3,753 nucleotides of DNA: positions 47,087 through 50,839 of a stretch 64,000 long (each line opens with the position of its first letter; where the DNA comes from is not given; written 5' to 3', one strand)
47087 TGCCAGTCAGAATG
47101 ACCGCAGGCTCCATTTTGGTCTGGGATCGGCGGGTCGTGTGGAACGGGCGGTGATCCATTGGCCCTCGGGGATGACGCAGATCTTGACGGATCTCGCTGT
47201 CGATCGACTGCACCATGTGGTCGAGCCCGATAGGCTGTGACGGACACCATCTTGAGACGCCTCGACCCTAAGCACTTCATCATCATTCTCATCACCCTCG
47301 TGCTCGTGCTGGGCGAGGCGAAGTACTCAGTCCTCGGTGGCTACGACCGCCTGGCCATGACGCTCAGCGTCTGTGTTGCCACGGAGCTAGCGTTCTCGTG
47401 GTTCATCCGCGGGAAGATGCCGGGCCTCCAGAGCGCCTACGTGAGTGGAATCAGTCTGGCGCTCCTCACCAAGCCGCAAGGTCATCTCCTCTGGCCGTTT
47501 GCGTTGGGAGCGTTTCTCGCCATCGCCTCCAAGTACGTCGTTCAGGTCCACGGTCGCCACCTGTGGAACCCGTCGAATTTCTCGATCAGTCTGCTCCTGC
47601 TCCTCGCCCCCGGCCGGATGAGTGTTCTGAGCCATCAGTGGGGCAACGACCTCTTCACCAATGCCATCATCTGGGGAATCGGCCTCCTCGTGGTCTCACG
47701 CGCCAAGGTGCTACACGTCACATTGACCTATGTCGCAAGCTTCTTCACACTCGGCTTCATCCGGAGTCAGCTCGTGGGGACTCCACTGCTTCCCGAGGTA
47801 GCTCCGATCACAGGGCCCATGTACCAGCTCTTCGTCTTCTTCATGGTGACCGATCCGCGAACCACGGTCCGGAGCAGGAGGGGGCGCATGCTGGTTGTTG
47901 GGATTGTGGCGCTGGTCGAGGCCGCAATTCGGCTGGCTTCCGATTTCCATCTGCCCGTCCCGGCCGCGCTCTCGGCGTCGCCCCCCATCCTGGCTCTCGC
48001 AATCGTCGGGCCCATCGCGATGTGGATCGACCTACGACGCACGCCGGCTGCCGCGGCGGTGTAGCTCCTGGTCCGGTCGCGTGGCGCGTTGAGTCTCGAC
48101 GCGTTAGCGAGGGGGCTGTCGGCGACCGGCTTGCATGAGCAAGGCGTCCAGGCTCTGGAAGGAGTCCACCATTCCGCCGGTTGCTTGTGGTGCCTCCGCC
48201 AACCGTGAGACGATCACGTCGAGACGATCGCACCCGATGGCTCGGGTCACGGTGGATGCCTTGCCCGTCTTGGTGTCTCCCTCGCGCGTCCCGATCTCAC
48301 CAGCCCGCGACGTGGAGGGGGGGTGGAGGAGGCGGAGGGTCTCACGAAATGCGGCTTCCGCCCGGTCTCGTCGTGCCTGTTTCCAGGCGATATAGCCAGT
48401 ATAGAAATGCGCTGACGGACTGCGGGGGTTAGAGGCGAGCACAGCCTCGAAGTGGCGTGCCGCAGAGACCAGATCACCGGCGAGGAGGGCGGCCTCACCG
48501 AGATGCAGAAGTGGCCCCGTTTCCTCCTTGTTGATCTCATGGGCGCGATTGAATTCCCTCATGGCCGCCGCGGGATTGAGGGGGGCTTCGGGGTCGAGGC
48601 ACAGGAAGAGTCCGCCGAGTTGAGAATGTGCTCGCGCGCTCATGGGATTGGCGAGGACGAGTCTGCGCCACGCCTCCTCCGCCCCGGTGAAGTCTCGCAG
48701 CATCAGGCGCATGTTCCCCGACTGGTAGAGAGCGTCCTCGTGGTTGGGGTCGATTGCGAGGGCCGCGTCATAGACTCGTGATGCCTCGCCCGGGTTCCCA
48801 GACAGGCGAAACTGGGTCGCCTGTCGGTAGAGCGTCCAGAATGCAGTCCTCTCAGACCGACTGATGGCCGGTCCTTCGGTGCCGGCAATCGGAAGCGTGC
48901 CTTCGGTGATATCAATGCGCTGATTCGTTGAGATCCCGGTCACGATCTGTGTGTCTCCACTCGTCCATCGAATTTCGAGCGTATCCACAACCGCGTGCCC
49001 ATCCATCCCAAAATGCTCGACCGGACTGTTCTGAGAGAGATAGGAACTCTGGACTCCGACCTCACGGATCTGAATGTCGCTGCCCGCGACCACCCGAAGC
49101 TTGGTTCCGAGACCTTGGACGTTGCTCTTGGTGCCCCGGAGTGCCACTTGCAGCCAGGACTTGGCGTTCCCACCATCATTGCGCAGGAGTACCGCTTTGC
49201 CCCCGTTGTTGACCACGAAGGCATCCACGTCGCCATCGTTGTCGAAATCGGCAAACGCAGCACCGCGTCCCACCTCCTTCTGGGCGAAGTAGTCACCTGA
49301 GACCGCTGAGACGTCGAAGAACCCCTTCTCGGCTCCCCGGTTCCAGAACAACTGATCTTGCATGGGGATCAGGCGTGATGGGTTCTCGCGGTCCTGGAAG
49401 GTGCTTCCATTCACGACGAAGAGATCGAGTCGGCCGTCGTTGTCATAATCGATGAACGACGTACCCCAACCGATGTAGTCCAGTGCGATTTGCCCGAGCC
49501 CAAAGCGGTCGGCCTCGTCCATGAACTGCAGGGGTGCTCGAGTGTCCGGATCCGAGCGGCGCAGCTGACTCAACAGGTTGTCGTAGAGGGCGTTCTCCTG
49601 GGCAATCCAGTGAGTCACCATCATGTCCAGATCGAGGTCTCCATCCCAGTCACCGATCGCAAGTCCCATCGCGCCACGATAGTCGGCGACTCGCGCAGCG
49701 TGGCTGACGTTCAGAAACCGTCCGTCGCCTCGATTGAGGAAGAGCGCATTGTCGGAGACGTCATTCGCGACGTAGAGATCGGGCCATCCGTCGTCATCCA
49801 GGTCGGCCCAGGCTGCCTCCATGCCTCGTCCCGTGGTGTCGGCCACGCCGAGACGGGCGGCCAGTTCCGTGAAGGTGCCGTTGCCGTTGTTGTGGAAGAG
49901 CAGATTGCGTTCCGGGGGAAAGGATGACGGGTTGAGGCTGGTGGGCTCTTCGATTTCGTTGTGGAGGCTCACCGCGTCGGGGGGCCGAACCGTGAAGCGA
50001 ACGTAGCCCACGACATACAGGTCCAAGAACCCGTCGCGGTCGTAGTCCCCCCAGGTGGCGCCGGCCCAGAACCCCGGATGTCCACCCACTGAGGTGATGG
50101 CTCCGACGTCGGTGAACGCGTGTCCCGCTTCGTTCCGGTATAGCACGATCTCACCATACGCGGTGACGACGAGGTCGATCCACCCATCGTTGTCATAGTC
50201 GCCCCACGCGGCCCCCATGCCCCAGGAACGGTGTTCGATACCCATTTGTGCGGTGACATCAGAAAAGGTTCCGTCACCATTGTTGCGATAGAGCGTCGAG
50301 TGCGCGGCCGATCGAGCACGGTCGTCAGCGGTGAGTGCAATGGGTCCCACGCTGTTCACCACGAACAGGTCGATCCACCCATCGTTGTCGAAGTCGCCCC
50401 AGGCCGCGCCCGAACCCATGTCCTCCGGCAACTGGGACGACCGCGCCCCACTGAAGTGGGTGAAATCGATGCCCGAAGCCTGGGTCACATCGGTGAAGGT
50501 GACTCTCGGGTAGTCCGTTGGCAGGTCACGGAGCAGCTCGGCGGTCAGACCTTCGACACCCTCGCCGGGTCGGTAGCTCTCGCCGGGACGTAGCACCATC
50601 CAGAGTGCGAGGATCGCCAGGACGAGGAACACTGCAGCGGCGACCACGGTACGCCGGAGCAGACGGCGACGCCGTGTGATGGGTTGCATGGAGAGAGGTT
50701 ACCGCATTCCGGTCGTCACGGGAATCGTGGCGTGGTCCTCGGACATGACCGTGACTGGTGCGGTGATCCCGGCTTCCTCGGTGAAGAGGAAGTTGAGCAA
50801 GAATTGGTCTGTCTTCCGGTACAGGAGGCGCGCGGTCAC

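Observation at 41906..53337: Candidate undescribed envelope redox module: three CRTAC1/UnbV FG-GAP proteins, an UnbU-like membrane protein, a membrane-anchored multihaem cytochrome and a lipoprotein cupredoxin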

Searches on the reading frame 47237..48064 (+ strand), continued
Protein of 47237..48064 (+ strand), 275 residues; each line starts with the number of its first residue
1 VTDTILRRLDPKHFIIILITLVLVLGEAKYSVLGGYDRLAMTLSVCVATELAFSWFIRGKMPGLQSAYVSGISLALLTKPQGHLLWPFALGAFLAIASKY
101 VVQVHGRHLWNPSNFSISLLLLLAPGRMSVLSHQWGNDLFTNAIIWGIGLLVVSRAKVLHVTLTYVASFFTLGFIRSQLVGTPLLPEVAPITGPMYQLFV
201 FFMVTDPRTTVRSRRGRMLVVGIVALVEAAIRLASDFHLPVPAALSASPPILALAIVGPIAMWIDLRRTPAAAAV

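Call 74: fold_search(model_id=the predicted structure, library=pdb)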
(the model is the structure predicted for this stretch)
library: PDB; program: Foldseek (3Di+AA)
matches with E <= 10: 242; with E <= 0.001: 11
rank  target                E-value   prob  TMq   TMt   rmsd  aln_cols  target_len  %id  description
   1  9eri_D                1.4e-05  1.00  0.71  0.62   5.7       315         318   20  Cryo-EM structure of sodium pumping Rnf complex from Acetobacterium woodii bound to NADH (released 2025-03-05)
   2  8ahx_D                3.0e-05  1.00  0.70  0.56   7.9       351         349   16  Cryo-EM structure of the nitrogen-fixation associated NADH:ferredoxin oxidoreductase RNF from Azotobacter vinelandii (released 2023-11-01)
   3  8rbq_D                3.6e-05  1.00  0.62  0.57   8.2       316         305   19  Cryo-EM structure of the NADH:ferredoxin oxidoreductase RNF from Azotobacter vinelandii, dithionite reduced (released 2024-06-26)
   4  9ud3_B                2.4e-04  1.00  0.62  0.46   5.2       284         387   16  Cryo-EM structure of Na+-translocating NADH-ubiquinone oxidoreductase NqrB-T236Y mutant from Vibrio cholerae (released 2025-06-25)
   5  7zc6_D                2.7e-04  1.00  0.65  0.60   7.0       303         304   19  Na+ - translocating ferredoxin: NAD+ reductase (Rnf) of C. tetanomorphum (released 2022-09-28)
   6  7xk3_B                4.4e-04  1.00  0.62  0.46   4.8       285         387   15  Cryo-EM structure of Na+-pumping NADH-ubiquinone oxidoreductase from Vibrio cholerae, state 1 (released 2022-07-20)
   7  8a1x_B                5.8e-04  1.00  0.62  0.44   5.3       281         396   16  Sodium pumping NADH-quinone oxidoreductase with inhibitor DQA (released 2023-06-14)
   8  9lrr_B                5.8e-04  1.00  0.57  0.40   6.6       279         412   16  Cryo-EM structure of Na+-translocating NADH-ubiquinone oxidoreductase NqrB-G141A mutant from Vibrio cholerae with boun (released 2025-04-23)
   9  8a1v_B                6.4e-04  1.00  0.56  0.41  12.0       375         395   14  Sodium pumping NADH-quinone oxidoreductase with substrate Q2 (released 2023-06-14)
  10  8acw_B                7.0e-04  1.00  0.61  0.46   5.3       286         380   14  X-ray structure of Na+-NQR from Vibrio cholerae at 3.4 A resolution (released 2023-07-12)
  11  8ad0_B                8.4e-04  1.00  0.58  0.43   6.2       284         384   15  X-ray structure of Na+-NQR from Vibrio cholerae in different conformation at 3.1 A (released 2023-07-12)
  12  8a1t_B                1.2e-03  1.00  0.63  0.46   4.8       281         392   17  Sodium pumping NADH-quinone oxidoreductase (released 2023-06-14)
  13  8evu_B                1.9e-03  1.00  0.58  0.40   6.4       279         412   17  Cryo EM structure of Vibrio cholerae NQR (released 2022-11-16)
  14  9uuu_B                2.1e-03  1.00  0.56  0.42   6.6       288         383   15  Cryo-EM structure of Na+-translocating NADH-ubiquinone oxidoreductase from Vibrio cholerae reduced by NADH (released 2025-06-25)
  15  7xk6_B                4.9e-03  1.00  0.63  0.44   4.9       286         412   16  Cryo-EM structure of Na+-pumping NADH-ubiquinone oxidoreductase from Vibrio cholerae, with aurachin D-42 (released 2022-07-20)
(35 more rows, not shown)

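Call 75: search_solved_structures(query=A5, max_evalue=10, show_alignments=3)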
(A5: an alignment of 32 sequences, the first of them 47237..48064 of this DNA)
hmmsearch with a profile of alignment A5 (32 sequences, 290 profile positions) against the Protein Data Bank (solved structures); distinct sequences matched with E-value up to 10: 2.
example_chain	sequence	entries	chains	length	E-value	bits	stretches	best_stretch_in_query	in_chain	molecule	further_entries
3lhq_A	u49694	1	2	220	0.049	16.1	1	31-92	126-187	AcrAB operon repressor (TetR/AcrR family)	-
2qop_A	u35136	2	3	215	0.075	15.5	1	34-92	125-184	HTH-type transcriptional regulator acrR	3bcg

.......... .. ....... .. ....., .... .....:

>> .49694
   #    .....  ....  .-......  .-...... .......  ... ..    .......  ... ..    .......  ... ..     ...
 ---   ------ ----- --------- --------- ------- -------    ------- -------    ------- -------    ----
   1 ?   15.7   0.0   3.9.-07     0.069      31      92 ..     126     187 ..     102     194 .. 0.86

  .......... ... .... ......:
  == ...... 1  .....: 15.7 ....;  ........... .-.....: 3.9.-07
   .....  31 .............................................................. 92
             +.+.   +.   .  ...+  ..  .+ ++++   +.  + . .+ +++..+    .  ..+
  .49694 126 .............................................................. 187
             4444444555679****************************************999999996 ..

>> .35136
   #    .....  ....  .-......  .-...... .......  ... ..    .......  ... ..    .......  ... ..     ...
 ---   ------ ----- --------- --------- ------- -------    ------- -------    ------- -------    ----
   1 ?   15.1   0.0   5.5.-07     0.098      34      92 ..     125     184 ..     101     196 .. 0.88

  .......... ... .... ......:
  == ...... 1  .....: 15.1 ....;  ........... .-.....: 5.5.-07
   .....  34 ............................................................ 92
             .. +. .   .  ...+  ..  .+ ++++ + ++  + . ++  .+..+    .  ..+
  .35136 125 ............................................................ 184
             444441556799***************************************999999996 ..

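Call 94: find_related_loci(query=A5, collection=metagenome_contigs, flank=10000)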
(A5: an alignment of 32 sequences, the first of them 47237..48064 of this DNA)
Query A5 (275 aa) in metagenome_contigs; peptide patterns used: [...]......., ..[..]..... (x = any residue, [..] = any of these).
600 stretches matched a pattern (row limit reached: there are more); 576 encode a relative of the query (tblastn E <= 1e-3); the best 80 are kept; 80 distinct loci.
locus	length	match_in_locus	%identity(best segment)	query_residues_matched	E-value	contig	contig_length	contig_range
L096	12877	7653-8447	90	7-271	2e-158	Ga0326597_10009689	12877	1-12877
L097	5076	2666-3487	68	3-269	4e-120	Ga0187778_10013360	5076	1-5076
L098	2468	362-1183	66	4-275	8e-125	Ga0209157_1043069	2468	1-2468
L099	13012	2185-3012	66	1-269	4e-117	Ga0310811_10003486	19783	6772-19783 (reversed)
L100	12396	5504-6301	67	9-274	5e-117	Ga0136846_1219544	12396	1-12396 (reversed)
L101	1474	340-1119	69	10-269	1e-126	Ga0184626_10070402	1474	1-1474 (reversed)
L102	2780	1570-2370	68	4-270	4e-121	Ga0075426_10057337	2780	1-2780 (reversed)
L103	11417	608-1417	67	6-275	7e-116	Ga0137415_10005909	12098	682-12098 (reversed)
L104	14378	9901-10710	68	6-275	3e-115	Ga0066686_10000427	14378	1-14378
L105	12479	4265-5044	68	9-268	3e-115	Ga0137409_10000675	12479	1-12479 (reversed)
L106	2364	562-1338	69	10-268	4e-121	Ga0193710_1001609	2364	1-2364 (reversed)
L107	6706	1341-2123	66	9-269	2e-114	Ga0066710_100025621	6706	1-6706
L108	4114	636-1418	66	9-269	2e-115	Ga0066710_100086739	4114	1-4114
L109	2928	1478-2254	68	10-268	1e-117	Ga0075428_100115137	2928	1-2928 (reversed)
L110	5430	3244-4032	66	9-271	6e-114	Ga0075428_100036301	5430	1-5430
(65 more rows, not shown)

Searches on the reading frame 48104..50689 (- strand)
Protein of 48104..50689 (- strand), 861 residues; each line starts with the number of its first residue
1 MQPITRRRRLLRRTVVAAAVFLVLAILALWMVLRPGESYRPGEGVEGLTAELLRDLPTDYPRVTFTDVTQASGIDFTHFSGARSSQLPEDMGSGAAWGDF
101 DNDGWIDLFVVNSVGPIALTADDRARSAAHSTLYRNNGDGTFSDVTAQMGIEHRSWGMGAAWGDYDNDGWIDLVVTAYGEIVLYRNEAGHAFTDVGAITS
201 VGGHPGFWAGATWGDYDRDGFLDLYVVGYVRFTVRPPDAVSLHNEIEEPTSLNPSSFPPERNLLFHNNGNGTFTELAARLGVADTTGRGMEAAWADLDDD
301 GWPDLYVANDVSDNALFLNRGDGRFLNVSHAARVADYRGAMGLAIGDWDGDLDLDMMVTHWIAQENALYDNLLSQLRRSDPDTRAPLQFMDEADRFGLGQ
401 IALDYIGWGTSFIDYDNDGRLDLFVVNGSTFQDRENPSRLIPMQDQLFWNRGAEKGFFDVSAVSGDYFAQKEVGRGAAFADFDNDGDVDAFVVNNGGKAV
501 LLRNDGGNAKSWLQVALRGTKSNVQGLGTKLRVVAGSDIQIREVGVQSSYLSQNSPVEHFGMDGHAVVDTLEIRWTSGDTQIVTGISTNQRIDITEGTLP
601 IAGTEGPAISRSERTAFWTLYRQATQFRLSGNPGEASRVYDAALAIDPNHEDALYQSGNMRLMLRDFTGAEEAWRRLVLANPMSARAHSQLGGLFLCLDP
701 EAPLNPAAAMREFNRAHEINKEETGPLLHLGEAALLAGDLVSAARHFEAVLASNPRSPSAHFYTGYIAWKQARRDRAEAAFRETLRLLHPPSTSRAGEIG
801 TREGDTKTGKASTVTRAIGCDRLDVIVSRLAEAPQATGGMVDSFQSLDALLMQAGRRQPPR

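Call 3: search_protein_families(library=pfam, proteins=[window:48104-50689:-], max_evalue=0.01)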
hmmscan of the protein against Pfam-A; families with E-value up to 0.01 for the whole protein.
window:48104-50689:- (861 aa): 12 families
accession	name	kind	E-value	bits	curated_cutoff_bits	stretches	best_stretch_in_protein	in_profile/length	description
PF13517.12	FG-GAP_3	-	1e-47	161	26.9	6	99-175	1-61/61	FG-GAP-like repeat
PF07593.17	UnbV_ASPIC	-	1.4e-16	60.6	23.4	1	526-592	1-67/68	ASPIC and UnbV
PF07719.23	TPR_2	-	2.4e-13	49.5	27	0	620-650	4-34/34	Tetratricopeptide repeat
PF01839.29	FG-GAP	-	5.6e-11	42.5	22.1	1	157-189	2-32/37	FG-GAP repeat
PF14559.12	TPR_19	-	6.2e-11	42.9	25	3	630-689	4-63/68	Tetratricopeptide repeat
PF13432.12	TPR_16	-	3.2e-10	40.7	32.7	1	730-786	3-59/65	Tetratricopeptide repeat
PF13428.12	TPR_14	-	1.3e-07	32.1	23.5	1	619-658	3-42/44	Tetratricopeptide repeat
PF13414.12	TPR_11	-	1.1e-06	28.6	26.8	0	629-659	6-36/42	TPR repeat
PF13174.12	TPR_6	-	3.4e-06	27.8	26.3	0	727-757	3-33/33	Tetratricopeptide repeat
PF00515.34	TPR_1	-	4.5e-06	26.7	27.8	0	619-650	3-34/34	Tetratricopeptide repeat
PF13431.12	TPR_17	-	4.8e-05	23.8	24.4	0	640-671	2-33/34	Tetratricopeptide repeat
PF23914.1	TPR_CcmH_CycH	-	0.0011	19.3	42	0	707-791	67-154/158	Cytochrome c-type biogenesis protein H TPR domain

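Call 4: search_protein_families(library=ncbifam, proteins=[window:48104-50689:-], max_evalue=0.01)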
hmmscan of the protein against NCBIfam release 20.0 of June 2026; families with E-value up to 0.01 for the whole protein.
window:48104-50689:- (861 aa): 10 families
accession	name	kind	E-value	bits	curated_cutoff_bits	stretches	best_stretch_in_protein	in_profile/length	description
TIGR02917.1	PEP_TPR_lipo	equivalog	3e-13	48.6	312.2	1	629-786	137-289/899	XrtA/PEP-CTERM system TPR-repeat protein PrsT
NF040959.1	MamA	equivalog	1.3e-07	31.3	200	1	611-723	65-172/204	magnetosome protein MamA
TIGR02552.1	LcrH_SycD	equivalog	2.1e-07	30.8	104.8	1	666-757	33-119/136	SycD/LcrH family type III secretion system chaperone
TIGR02521.1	type_IV_pilW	equivalog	3e-05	23.7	154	1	624-760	38-171/234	type IV pilus biogenesis/stability protein PilW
NF052415.1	T3SS_chap_SctY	equivalog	0.00011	22.7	70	0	719-786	35-105/106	type III secretion apparatus assembly chaperone SctY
NF033920.0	C39_PA2778_fam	equivalog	0.00013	21.5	150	0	705-787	171-253/255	PA2778 family cysteine peptidase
TIGR02795.1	tol_pal_ybgF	equivalog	0.00024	21.7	90.1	0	733-785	11-66/119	tol-pal system protein YbgF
NF033758.1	gliding_GltE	equivalog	0.00026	20.1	225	0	633-692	238-297/411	adventurous gliding motility TPR repeat lipoprotein GltE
NF047371.1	FlcA_CTERM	equivalog_domain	0.0046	15.5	300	0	635-696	173-236/646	periplasmic flagellar collar protein FlcA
TIGR03939.1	PGA_TPR_OMP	equivalog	0.0088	14.3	366.65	0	623-685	435-497/800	poly-beta-1,6 N-acetyl-D-glucosamine export porin PgaA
